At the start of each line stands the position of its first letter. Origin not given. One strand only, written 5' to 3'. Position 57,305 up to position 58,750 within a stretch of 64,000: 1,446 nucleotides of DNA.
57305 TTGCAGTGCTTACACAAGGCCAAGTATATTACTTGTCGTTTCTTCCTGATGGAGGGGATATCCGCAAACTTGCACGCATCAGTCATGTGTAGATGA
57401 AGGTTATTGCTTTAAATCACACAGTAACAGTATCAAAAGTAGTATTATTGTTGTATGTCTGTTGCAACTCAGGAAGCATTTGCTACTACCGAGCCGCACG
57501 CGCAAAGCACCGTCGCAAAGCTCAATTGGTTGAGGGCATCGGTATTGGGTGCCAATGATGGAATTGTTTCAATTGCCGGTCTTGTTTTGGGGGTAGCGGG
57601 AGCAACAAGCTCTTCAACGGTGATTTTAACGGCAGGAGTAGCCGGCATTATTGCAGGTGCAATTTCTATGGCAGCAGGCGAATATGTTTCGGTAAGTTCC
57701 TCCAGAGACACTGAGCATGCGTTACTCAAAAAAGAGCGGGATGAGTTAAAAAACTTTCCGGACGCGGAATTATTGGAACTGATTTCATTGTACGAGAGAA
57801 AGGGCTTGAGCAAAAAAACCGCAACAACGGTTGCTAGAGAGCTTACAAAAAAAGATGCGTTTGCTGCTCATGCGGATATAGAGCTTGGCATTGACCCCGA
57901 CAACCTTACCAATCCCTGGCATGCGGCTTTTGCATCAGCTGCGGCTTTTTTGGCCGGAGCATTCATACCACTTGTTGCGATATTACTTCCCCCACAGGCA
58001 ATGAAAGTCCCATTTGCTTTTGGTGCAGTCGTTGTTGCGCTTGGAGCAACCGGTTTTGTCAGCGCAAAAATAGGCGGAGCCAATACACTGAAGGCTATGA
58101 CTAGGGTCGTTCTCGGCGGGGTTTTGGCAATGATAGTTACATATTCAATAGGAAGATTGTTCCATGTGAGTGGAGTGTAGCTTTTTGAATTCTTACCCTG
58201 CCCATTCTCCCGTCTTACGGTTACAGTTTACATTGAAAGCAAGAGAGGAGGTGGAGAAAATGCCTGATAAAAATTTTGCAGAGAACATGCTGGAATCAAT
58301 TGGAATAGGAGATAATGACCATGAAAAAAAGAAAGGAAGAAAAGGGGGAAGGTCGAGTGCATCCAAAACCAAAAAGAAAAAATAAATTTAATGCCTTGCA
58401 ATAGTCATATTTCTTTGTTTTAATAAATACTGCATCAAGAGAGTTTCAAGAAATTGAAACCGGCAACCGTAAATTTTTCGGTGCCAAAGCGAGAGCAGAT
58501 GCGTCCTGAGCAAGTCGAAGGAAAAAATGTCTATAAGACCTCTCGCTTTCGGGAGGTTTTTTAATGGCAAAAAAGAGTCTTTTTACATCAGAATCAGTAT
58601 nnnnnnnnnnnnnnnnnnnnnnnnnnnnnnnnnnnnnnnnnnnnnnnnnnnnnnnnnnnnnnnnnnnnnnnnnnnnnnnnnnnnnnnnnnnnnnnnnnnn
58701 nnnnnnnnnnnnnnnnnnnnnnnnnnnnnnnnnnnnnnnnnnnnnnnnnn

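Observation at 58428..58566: SAM-riboswitch-like leader with a terminator/antiterminator switch immediately upstream of metK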

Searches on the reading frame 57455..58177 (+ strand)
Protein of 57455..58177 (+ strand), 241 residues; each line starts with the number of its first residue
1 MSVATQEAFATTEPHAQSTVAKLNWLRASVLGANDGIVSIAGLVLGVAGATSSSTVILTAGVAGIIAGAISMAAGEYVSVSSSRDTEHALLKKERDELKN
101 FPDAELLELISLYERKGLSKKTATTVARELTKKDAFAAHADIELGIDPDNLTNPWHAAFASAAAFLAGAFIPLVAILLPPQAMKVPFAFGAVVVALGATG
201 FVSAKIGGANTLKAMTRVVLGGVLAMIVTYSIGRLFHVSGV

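Call 8: search_protein_families(library=pfam, proteins=[window:57455-58177:+])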
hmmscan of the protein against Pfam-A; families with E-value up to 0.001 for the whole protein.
window:57455-58177:+ (241 aa): 1 family
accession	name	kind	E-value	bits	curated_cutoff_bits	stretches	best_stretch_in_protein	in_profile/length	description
PF01988.24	VIT1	-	7.8e-69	232.2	28.1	1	26-234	1-214/214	VIT family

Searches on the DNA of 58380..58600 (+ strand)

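Call 4: search_rna_families(source=window, start=58380, end=58600, threshold=evalue, max_evalue=10, show_alignments=4)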
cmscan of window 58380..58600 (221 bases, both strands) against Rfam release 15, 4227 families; matches with E-value up to 10: 14.
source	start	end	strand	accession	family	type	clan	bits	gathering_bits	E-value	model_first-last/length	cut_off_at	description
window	58427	58537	+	RF01725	SAM-I-IV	Cis-reg; riboswitch;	CL00012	47.1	41.1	5.2e-07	1-99/99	no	SAM-I/IV (S-adenosyl methionine) riboswitch aptamer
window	58456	58565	+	RF01859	Phe_leader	Cis-reg; leader;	-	18.5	55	0.7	1-125/125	no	Phenylalanine leader peptide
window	58532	58590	+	RF00238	ctRNA_pND324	Gene; antisense;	-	17.3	45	3.9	1-86/86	no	ctRNA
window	58417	58460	-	RF01315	CRISPR-DR2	Gene; CRISPR;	CL00014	17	37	1.3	1-30/30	no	CRISPR RNA direct repeat element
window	58449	58494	+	RF01861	TB9Cs1H1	Gene; snRNA; snoRNA; HACA-box;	-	15.5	55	1.1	1-63/63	no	Trypanosomatid snoRNA TB9Cs1H1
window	58502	58563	+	RF02607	AbsR25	Gene; sRNA;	-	14.9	47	2.4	1-164/164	no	Acinetobacter sRNA 25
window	58407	58470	-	RF01714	Ocean-V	Gene; sRNA;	-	14.8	75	1.9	1-72/72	no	Ocean-V RNA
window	58444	58562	+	RF02573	LLnc147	Gene; sRNA;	-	14.7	127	3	1-102/102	no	Lactococcus lactis non-coding RNA 147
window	58539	58585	+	RF02869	ncS025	Gene; sRNA;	-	13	46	4.9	1-85/85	no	Burkholderia sRNA 25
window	58396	58563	+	RF01732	asd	Gene; sRNA;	-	12.3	84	3.6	1-146/146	no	MarS sRNA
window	58423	58560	+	RF00195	RsmY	Gene; sRNA;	CL00106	12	57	0.71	1-121/121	no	RsmY RNA family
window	58380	58475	-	RF01481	rli53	Cis-reg;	-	11.8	70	6.5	1-97/173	3'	Listeria sRNA rli53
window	58479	58546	-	RF00519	suhB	Gene; sRNA;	CL00108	10.7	41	9.8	1-77/77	no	Makes More Granules Regulator RNA (mmgR)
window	58380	58489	-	RF02574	Ricks_sRNA10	Gene; sRNA;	-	9.5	97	8.9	1-169/352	3'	Rickettsia sRNA 10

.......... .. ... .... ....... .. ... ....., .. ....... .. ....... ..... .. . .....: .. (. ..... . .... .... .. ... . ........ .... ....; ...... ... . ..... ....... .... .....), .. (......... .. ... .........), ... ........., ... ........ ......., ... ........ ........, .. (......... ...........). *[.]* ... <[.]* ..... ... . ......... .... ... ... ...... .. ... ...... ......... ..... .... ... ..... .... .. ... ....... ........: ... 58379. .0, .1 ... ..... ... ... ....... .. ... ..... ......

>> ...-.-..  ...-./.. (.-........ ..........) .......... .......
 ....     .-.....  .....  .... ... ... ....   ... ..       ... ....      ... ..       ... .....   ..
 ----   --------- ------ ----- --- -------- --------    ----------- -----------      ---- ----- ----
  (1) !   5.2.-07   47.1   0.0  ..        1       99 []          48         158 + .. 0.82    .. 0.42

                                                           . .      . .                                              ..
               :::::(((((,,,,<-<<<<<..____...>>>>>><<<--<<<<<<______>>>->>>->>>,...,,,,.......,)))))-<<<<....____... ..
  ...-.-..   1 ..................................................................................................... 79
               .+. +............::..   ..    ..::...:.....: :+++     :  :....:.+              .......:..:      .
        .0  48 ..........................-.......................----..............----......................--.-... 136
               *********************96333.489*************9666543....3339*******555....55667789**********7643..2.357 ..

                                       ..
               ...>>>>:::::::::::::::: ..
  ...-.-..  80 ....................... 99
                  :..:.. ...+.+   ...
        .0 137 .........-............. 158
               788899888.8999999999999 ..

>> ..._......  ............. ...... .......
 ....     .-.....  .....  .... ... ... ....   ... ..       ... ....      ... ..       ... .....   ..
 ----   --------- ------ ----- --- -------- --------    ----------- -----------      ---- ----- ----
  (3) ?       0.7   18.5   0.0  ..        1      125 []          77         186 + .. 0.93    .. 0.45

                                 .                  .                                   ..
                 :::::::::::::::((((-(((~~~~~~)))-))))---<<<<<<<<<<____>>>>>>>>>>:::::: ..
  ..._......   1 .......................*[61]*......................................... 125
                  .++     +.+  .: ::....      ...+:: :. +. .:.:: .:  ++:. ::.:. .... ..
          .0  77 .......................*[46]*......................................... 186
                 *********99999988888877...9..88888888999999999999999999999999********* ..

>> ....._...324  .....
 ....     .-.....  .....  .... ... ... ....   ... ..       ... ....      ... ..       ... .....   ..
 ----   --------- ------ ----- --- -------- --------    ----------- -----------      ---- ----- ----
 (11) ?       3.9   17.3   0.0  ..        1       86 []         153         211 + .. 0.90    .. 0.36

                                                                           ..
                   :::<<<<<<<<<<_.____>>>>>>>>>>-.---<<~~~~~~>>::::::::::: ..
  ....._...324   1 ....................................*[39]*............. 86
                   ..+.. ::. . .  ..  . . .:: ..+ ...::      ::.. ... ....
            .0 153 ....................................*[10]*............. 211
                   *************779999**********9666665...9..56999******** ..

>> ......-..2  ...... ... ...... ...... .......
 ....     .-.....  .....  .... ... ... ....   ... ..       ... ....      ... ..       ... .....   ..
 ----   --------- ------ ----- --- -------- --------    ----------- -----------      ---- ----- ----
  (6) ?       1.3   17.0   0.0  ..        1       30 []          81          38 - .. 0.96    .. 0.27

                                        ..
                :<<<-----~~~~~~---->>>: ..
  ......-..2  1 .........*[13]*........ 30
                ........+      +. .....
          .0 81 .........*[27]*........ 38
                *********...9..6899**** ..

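Call 26: search_rna_families(sources=[L098, L105, L109, L113, L126, L129, L151, L152, L159, L163, L178, L194, L196, L201, L210, L001, L081, L084, L087, L088], threshold=gathering)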
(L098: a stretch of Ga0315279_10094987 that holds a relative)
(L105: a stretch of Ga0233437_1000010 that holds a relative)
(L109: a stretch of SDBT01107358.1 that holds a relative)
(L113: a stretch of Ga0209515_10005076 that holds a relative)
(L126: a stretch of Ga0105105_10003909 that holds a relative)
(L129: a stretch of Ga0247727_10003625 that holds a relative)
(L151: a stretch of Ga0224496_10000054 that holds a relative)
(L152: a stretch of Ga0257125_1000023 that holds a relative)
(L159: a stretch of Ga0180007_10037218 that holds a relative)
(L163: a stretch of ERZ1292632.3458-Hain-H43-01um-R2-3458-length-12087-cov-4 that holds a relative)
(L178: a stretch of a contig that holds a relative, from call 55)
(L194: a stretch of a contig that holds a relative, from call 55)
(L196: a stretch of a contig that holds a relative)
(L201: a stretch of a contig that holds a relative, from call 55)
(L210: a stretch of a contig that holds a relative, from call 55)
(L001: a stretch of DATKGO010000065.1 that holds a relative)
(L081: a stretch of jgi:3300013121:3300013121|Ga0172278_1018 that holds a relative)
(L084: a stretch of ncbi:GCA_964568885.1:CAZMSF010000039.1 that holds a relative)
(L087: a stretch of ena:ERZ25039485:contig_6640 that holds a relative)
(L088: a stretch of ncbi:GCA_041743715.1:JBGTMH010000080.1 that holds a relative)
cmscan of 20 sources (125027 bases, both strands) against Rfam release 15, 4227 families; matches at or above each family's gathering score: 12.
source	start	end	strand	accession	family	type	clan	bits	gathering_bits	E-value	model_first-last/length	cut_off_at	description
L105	9268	9339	+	RF00005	tRNA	Gene; tRNA;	CL00001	60.2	29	3.1e-10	1-71/71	no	tRNA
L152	3588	3659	-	RF00005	tRNA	Gene; tRNA;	CL00001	60.2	29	3.1e-10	1-71/71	no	tRNA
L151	8955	9071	-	RF01725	SAM-I-IV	Cis-reg; riboswitch;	CL00012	57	41.1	1.9e-06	1-99/99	no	SAM-I/IV (S-adenosyl methionine) riboswitch aptamer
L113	5377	5448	-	RF00005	tRNA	Gene; tRNA;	CL00001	56.8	29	2.6e-09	1-71/71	no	tRNA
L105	10901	11025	+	RF01725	SAM-I-IV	Cis-reg; riboswitch;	CL00012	53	41.1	1.5e-05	1-99/99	no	SAM-I/IV (S-adenosyl methionine) riboswitch aptamer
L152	1902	2026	-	RF01725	SAM-I-IV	Cis-reg; riboswitch;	CL00012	53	41.1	1.5e-05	1-99/99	no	SAM-I/IV (S-adenosyl methionine) riboswitch aptamer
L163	6504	6574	-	RF00005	tRNA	Gene; tRNA;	CL00001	50.1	29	1.8e-07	1-71/71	no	tRNA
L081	1364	1474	+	RF01725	SAM-I-IV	Cis-reg; riboswitch;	CL00012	46.6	41.1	0.00037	1-99/99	no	SAM-I/IV (S-adenosyl methionine) riboswitch aptamer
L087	1031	1130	+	RF01725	SAM-I-IV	Cis-reg; riboswitch;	CL00012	45.5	41.1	0.00065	1-99/99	no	SAM-I/IV (S-adenosyl methionine) riboswitch aptamer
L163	8524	8632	-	RF01725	SAM-I-IV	Cis-reg; riboswitch;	CL00012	45.2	41.1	0.00076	1-99/99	no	SAM-I/IV (S-adenosyl methionine) riboswitch aptamer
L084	1361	1471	+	RF01725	SAM-I-IV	Cis-reg; riboswitch;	CL00012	44.3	41.1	0.0012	1-99/99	no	SAM-I/IV (S-adenosyl methionine) riboswitch aptamer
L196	1446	1569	-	RF01725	SAM-I-IV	Cis-reg; riboswitch;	CL00012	42.6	41.1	0.0028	1-99/99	no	SAM-I/IV (S-adenosyl methionine) riboswitch aptamer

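Call 53: build_rna_model(alignment_id=A2, structure=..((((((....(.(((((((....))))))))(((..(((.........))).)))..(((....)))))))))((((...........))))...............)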
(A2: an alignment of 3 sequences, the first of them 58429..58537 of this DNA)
Model R1 built from alignment A2 (3 sequences, 109 columns); structure: as given.
model positions 109; base pairs 27; branch points 3; effective number of sequences 0.87; information 0.589 bits per position. Calibrated on 0.2 Mb of random sequence (short: E-values are rough).
structure used (alignment columns):
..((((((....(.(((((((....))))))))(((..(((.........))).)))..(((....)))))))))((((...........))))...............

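Call 55: search_with_rna_model(model_id=R1, sources=[window, L001, L081, L084, L087, L088, L095, L097, L100, L101, L103, L104, L105, L106, L107, L108, L109, L110, L112, L113, L114, L116, L118, L119, L120, L122, L123, L125, L126, L127, L128, L129, L130, L131, L132, L133, L135, L136, L138, L139, L142, L144, L145, L146, L147, L149, L151, L154, L155, L158, L159, L161, L162, L163, L164, L166, L167, L168, L171, L173, L174, L177, L178, L179, L181, L182, L183, L187, L188, L190, L191, L192, L193, L194, L195, L196, L197, L199, L200, L201, L202, L203, L204, L206, L207, L208, L209, L210, L212, L214], max_evalue=0.01, make_alignment=true)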
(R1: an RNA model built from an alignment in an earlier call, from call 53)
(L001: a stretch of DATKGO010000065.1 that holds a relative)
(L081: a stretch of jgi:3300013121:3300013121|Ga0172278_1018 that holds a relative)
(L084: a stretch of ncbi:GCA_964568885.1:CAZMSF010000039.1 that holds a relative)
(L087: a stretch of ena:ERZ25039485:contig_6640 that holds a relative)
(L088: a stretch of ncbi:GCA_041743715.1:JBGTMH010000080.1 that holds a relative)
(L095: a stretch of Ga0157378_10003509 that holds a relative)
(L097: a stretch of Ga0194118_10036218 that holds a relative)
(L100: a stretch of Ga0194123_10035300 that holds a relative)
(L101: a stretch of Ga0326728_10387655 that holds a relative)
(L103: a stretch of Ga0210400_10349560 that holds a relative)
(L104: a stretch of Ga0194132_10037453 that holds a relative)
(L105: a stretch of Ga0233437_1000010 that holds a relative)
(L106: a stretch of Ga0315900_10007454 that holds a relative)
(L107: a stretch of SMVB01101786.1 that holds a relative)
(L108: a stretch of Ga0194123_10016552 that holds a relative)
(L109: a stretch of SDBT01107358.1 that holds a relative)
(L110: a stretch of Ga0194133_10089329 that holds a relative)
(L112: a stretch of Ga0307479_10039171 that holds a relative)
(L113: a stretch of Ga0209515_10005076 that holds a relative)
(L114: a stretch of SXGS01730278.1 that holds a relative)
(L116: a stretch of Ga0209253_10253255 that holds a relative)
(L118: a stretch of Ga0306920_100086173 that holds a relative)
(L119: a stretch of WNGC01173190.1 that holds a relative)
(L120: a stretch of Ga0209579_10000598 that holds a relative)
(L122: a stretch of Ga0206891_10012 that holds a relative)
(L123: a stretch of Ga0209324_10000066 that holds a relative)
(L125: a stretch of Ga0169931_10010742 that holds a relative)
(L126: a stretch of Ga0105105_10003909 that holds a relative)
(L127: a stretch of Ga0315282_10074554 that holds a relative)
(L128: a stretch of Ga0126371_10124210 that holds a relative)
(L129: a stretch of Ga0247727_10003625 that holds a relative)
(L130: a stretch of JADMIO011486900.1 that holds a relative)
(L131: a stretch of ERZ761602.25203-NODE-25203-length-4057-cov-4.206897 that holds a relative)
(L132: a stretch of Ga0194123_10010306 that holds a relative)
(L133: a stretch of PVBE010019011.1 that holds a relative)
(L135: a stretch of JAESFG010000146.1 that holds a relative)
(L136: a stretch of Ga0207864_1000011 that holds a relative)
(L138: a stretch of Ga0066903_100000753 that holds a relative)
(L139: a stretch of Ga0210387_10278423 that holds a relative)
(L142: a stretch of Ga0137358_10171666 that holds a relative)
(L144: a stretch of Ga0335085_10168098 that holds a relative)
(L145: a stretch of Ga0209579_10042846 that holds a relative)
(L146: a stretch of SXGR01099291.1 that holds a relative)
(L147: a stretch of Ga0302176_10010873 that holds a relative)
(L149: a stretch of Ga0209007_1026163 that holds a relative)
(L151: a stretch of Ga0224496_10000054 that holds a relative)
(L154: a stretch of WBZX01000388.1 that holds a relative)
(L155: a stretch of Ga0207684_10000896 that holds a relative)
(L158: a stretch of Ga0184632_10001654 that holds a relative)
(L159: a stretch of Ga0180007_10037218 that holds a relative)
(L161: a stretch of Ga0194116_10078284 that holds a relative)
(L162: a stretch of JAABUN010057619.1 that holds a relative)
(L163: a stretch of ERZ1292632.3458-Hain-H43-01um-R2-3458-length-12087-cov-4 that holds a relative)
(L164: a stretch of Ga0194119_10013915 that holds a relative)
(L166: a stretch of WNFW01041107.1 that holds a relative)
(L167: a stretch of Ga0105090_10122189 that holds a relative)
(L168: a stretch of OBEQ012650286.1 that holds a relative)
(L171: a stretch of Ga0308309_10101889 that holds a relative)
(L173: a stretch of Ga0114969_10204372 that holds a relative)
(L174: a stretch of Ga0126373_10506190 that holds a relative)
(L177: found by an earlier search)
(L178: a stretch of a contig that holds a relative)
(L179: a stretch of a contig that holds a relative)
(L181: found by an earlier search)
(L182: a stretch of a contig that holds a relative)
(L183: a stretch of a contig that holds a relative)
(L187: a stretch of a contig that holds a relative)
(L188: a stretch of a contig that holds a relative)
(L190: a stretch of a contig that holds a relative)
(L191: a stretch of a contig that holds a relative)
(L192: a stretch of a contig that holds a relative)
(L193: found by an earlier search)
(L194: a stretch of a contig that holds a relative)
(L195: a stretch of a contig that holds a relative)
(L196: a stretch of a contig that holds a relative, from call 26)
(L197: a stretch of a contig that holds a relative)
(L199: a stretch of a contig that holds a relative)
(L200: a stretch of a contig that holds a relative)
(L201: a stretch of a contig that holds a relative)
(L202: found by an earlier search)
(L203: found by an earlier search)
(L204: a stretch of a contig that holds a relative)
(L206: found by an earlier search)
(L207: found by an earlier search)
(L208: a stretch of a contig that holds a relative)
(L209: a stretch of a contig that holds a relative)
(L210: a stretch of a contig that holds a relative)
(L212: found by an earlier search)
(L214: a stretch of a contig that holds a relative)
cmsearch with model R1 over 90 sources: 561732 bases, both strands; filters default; matches with E-value up to 0.01: 70.
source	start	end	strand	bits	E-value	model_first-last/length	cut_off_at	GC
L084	1363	1471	+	134.5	2.7e-31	1-109/109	no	0.47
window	58429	58537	+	131.8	1.3e-30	1-109/109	no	0.43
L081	1366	1474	+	130.3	3.3e-30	1-109/109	no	0.46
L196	1446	1567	-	56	3.5e-11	1-109/109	no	0.46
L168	2094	2196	+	54.5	8.4e-11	1-109/109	no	0.45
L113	7693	7800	-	51.6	4.6e-10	1-109/109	no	0.49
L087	1033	1131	+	50.5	8.9e-10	1-109/109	no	0.53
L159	447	561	-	47.6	5.1e-09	1-109/109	no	0.48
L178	915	1019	+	46.2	1.2e-08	1-109/109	no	0.48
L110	51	155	-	44.9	2.4e-08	1-109/109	no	0.64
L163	8490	8630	-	41.9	1.5e-07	1-109/109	no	0.47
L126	2580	2692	-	41.5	1.9e-07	1-109/109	no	0.49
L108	2468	2573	-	41.4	2e-07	1-109/109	no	0.58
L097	2047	2151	+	40.6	3.2e-07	1-109/109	no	0.66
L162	1499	1615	-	40.2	4e-07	1-109/109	no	0.53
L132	2029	2135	-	39.3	6.6e-07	1-109/109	no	0.65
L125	36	140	-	39.1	7.5e-07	1-109/109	no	0.64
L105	10903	11024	+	38.5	1.1e-06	1-109/109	no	0.38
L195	739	849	+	38.5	1.1e-06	1-109/109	no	0.6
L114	1715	1820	-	38.1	1.4e-06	1-109/109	no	0.65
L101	549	665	+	37.4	2.1e-06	1-109/109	no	0.6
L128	1592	1704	-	37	2.6e-06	1-109/109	no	0.58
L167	445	569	-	36.8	2.9e-06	1-109/109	no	0.66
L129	1800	1886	-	36.4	3.8e-06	1-109/109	no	0.53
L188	533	633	+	36.3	4e-06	1-109/109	no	0.58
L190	363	463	-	36.3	4e-06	1-109/109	no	0.58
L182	2168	2281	+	36.2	4.3e-06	1-109/109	no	0.61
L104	3533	3645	-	35.9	5.1e-06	1-109/109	no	0.55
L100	2904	3004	+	35.8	5.2e-06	1-109/109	no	0.57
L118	371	471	-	35.3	7e-06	1-109/109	no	0.6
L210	4650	4754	-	35.2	7.7e-06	1-109/109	no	0.48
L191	174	278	-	35.1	8e-06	1-109/109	no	0.64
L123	5621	5745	-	35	8.6e-06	1-109/109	no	0.55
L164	8760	8859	-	34.7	1e-05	1-109/109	no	0.55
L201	82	199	-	34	1.5e-05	1-109/109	no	0.47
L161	277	381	+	33.9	1.6e-05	1-109/109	no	0.69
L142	551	666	-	33.7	1.9e-05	1-109/109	no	0.6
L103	207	320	+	33.3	2.4e-05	1-109/109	no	0.59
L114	2688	2788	+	33.1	2.6e-05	1-109/109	no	0.64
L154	6537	6638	+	32.9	2.9e-05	1-109/109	no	0.61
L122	5774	5894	+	31.9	5.2e-05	1-109/109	no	0.59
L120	8203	8319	-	31.5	6.7e-05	1-109/109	no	0.6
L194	1617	1717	-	31.1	8.5e-05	1-109/109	no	0.52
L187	1196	1311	+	30.8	0.0001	1-109/109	no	0.59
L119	502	609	+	30.7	0.0001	1-109/109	no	0.56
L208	4961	5070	+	30.5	0.00012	1-109/109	no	0.59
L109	2712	2823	+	30.2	0.00015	1-109/109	no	0.46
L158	1606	1722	-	30.2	0.00015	1-109/109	no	0.59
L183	1401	1518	-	29.7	0.0002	1-109/109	no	0.57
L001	2719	2861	+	29.3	0.00024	1-109/109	no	0.45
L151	8956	9069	-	29.2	0.00026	1-109/109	no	0.45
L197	1246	1365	-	28.8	0.00032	1-109/109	no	0.57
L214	6297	6410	-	28.3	0.00045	1-109/109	no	0.61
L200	1725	1838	+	28.1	0.00049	1-109/109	no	0.55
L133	1339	1456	+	28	0.00054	1-109/109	no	0.64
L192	1995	2096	+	27.5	0.00073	1-109/109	no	0.59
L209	396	503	-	27.3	0.00081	1-109/109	no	0.59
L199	976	1082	+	27.2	0.00084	1-109/109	no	0.64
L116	1240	1357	+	27.1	0.00087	1-109/109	no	0.66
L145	1200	1317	+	27.1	0.00092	1-109/109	no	0.58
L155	12885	13001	+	26.7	0.0011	1-109/109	no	0.62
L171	1244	1354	+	26.5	0.0013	1-109/109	no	0.58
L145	582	691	-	26.5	0.0013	1-109/109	no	0.49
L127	60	166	+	25.1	0.0029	1-109/109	no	0.64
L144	2435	2552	+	24.5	0.0042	1-109/109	no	0.6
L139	926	1043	-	24.4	0.0045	1-109/109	no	0.58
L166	1058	1173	-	24.1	0.0052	1-109/109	no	0.53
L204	1681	1783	+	24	0.0057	1-109/109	no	0.61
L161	2124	2194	+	23.5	0.0077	1-65/109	3'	0.62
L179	746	866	-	23.2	0.0088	1-109/109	no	0.61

Alignment A3: 70 matches aligned to the model, 258 columns, each read 5' to 3' on its own strand. Consensus structure (alignment columns), stored with it:
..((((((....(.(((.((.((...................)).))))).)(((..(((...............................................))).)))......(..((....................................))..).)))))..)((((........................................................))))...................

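Call 66: search_rna_families(sources=[L113, L126, L159, L178, L194, L210, L109, L201, L129, L001, L088, L168], threshold=evalue, max_evalue=2)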
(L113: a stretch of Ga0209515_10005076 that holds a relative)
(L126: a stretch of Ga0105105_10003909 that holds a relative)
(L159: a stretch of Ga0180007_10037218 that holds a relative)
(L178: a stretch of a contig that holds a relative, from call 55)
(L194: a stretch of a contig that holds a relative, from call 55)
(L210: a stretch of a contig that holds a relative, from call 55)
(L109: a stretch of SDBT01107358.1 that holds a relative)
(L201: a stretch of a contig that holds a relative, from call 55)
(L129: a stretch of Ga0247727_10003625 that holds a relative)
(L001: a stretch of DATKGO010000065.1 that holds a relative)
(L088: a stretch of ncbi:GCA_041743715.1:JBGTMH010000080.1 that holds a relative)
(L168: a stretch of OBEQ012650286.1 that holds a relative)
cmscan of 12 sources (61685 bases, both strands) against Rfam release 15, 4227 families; matches with E-value up to 2: 18.
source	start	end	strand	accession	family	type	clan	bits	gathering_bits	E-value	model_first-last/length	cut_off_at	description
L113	11942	12142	-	RF00230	T-box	Cis-reg; leader;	-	71.6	93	1.5e-13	1-219/219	no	T-box leader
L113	5377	5448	-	RF00005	tRNA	Gene; tRNA;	CL00001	56.8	29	1.3e-09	1-71/71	no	tRNA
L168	2092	2202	+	RF01725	SAM-I-IV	Cis-reg; riboswitch;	CL00012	47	41.1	0.00015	1-99/99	no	SAM-I/IV (S-adenosyl methionine) riboswitch aptamer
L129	1795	1888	-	RF01725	SAM-I-IV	Cis-reg; riboswitch;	CL00012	45.8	41.1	0.00028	1-99/99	no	SAM-I/IV (S-adenosyl methionine) riboswitch aptamer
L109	2710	2824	+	RF01725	SAM-I-IV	Cis-reg; riboswitch;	CL00012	43.8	41.1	0.00079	1-99/99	no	SAM-I/IV (S-adenosyl methionine) riboswitch aptamer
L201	86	201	-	RF01725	SAM-I-IV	Cis-reg; riboswitch;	CL00012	41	41.1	0.0032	1-99/99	no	SAM-I/IV (S-adenosyl methionine) riboswitch aptamer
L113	7686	7802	-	RF01725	SAM-I-IV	Cis-reg; riboswitch;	CL00012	40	41.1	0.0054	1-99/99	no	SAM-I/IV (S-adenosyl methionine) riboswitch aptamer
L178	913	1011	+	RF01725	SAM-I-IV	Cis-reg; riboswitch;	CL00012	39.8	41.1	0.006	1-99/99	no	SAM-I/IV (S-adenosyl methionine) riboswitch aptamer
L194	1610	1719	-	RF01725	SAM-I-IV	Cis-reg; riboswitch;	CL00012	39.2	41.1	0.0082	1-99/99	no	SAM-I/IV (S-adenosyl methionine) riboswitch aptamer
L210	4644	4756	-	RF01725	SAM-I-IV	Cis-reg; riboswitch;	CL00012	38.7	41.1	0.01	1-99/99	no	SAM-I/IV (S-adenosyl methionine) riboswitch aptamer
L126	2587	2694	-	RF01725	SAM-I-IV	Cis-reg; riboswitch;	CL00012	37.8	41.1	0.017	1-99/99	no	SAM-I/IV (S-adenosyl methionine) riboswitch aptamer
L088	1021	1176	+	RF01725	SAM-I-IV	Cis-reg; riboswitch;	CL00012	32.5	41.1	0.24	1-99/99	no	SAM-I/IV (S-adenosyl methionine) riboswitch aptamer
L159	482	561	-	RF00162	SAM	Cis-reg; riboswitch;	CL00012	31.6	44.4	0.0037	1-108/108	no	SAM riboswitch aptamer (S box leader)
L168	117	198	+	RF01859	Phe_leader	Cis-reg; leader;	-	30.7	55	0.4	1-125/125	no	Phenylalanine leader peptide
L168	82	198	+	RF00506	Thr_leader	Cis-reg; leader;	-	29.6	55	0.16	1-118/118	no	Threonine operon leader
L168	96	197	+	RF00106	RNAI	Gene; antisense;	-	25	47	1.9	1-102/102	no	RNAI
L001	226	336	-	RF00645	MIR169_2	Gene; miRNA;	CL00098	24.4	50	0.048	1-118/118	no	MIR169_2 microRNA precursor family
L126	5297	5403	+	RF02158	NPPA-AS1_3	Gene; lncRNA;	-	22.8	55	0.59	1-108/108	no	NPPA antisense RNA 1 conserved region 3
